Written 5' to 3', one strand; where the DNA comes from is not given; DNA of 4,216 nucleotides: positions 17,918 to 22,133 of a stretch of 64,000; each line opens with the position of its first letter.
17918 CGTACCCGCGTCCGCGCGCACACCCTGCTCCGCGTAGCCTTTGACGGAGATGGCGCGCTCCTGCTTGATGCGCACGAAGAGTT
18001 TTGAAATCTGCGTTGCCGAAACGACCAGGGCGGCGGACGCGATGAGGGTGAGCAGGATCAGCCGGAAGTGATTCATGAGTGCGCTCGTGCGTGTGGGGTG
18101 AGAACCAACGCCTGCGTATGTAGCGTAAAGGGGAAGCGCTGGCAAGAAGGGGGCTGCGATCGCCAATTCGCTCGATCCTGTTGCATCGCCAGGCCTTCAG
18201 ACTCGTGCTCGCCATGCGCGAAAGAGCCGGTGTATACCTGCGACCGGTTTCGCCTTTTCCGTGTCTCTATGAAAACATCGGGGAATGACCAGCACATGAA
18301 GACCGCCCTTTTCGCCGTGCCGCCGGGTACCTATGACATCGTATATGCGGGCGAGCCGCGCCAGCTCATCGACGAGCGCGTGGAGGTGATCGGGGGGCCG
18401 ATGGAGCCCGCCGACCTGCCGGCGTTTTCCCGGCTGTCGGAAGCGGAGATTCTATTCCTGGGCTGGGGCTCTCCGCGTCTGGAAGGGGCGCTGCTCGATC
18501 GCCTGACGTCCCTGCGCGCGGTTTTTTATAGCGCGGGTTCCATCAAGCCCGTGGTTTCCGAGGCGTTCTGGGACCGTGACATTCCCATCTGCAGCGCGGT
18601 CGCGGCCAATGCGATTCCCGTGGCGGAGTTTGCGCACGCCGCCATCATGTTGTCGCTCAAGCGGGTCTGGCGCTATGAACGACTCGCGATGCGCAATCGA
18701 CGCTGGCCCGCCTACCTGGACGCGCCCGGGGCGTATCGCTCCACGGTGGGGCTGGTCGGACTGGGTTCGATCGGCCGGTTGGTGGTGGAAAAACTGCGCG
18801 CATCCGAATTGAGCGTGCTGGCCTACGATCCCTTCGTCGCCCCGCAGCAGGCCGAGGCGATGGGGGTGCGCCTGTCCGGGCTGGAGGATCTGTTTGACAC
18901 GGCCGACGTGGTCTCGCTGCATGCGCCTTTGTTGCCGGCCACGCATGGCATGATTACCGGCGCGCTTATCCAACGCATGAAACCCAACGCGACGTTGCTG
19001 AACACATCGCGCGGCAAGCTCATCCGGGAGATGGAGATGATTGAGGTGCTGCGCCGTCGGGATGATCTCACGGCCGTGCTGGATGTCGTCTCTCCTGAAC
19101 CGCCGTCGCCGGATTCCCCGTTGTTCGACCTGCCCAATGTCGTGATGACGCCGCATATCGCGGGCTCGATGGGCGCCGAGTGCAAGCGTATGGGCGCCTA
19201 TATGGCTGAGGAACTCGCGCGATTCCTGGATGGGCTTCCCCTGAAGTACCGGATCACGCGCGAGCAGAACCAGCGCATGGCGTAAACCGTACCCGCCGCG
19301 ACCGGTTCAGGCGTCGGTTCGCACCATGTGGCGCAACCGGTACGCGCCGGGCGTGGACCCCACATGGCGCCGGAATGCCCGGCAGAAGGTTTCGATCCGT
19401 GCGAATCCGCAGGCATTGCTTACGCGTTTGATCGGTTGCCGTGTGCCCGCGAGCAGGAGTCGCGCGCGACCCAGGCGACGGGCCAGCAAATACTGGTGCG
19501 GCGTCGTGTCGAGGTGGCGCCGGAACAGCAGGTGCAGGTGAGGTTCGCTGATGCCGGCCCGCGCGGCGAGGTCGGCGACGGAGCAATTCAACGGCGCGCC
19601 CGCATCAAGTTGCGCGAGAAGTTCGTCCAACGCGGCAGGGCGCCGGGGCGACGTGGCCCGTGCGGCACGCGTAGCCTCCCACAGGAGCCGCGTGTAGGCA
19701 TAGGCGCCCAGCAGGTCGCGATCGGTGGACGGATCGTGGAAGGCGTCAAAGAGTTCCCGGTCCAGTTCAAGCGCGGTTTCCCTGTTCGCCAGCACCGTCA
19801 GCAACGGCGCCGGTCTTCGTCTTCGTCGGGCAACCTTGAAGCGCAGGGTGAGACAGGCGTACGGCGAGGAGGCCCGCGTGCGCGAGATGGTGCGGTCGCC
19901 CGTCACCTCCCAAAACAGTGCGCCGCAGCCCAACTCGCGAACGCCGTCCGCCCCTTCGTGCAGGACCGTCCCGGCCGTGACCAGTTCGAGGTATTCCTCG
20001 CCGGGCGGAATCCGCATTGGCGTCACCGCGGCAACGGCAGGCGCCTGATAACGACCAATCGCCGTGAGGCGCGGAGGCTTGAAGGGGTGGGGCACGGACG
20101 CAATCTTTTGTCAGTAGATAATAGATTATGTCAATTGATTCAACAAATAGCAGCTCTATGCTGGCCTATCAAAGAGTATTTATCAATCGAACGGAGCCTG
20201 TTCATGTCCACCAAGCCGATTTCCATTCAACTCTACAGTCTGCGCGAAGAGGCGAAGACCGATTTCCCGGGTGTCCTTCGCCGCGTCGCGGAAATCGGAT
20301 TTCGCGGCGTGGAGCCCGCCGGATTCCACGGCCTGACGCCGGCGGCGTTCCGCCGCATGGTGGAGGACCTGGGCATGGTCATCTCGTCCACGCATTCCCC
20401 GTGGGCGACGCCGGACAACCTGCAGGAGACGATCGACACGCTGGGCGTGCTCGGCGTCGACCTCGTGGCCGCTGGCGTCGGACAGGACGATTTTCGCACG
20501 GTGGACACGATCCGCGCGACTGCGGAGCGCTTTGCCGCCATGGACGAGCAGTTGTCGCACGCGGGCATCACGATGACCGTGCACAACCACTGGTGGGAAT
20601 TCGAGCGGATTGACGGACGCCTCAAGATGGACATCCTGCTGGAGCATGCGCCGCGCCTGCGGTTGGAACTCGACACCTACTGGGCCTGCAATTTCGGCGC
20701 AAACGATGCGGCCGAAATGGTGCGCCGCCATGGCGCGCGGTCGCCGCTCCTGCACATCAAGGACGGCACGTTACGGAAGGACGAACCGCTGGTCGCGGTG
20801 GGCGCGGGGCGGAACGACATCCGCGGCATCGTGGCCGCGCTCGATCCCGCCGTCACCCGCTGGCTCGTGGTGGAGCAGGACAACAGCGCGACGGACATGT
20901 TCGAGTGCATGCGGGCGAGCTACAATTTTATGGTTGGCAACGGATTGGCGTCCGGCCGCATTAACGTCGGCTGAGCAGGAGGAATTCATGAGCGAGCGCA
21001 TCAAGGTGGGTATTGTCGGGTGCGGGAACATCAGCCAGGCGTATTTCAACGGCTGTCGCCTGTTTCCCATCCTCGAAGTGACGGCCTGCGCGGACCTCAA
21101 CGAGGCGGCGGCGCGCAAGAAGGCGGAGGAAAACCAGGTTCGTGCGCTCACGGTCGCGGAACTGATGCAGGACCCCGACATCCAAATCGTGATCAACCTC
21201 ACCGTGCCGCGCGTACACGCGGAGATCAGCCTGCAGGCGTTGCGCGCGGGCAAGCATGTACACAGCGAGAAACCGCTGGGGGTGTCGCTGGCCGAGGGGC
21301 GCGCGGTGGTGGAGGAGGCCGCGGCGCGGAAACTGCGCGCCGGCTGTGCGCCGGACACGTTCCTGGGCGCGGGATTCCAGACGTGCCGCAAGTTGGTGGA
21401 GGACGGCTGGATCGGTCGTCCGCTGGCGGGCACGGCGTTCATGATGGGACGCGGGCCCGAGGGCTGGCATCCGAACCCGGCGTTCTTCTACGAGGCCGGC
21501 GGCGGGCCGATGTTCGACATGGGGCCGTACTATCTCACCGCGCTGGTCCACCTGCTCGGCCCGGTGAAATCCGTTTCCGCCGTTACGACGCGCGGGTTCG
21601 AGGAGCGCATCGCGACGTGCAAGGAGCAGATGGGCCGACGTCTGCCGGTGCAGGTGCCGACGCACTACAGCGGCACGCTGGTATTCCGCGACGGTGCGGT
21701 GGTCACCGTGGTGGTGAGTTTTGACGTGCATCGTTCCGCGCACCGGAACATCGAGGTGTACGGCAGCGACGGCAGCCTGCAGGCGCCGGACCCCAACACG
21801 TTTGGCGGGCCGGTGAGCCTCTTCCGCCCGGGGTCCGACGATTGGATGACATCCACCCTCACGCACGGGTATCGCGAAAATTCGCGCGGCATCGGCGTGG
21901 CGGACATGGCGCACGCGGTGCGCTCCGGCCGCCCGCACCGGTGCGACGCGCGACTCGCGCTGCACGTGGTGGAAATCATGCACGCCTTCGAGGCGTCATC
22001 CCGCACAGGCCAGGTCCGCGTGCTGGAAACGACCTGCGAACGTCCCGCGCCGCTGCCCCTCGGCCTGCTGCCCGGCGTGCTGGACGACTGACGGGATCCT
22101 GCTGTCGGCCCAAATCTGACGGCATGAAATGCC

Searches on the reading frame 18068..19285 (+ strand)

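Call 18: search_protein_families(library=pfam, proteins=[window:18068-19285:+], max_evalue=0.01)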
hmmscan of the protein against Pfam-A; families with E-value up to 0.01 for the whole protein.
window:18068-19285:+ (405 aa): 2 families
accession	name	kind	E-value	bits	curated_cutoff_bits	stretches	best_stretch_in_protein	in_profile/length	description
PF02826.25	2-Hacid_dh_C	-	1e-46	159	25.1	1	192-365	2-178/178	D-isomer specific 2-hydroxyacid dehydrogenase, NAD binding domain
PF03446.21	NAD_binding_2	-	0.0018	18.8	21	1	226-328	1-107/161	NAD binding domain of 6-phosphogluconate dehydrogenase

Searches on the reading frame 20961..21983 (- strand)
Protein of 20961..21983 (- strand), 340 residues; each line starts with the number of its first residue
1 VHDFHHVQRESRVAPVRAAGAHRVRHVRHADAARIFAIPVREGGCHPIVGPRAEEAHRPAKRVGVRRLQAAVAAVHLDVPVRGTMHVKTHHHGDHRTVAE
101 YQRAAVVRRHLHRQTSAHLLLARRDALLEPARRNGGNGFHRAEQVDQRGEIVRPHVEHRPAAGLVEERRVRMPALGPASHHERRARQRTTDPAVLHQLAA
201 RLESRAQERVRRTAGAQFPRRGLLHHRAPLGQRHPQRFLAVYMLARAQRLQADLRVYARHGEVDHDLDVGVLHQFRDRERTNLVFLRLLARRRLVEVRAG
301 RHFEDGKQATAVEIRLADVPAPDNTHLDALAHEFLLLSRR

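Call 17: search_protein_families(library=pfam, proteins=[window:20961-21983:-], max_evalue=0.01)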
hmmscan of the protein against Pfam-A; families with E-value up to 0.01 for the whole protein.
window:20961-21983:- (340 aa): 0 families

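Call 63: search_protein_families(library=pfam, proteins=[window:20961-21983:-], max_evalue=1)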
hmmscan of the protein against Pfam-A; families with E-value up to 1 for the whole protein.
window:20961-21983:- (340 aa): 1 family
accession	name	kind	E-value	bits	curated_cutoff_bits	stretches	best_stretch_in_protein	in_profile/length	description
PF03117.19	Herpes_UL49_1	-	0.11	12.3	25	1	29-98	35-106/245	UL49 family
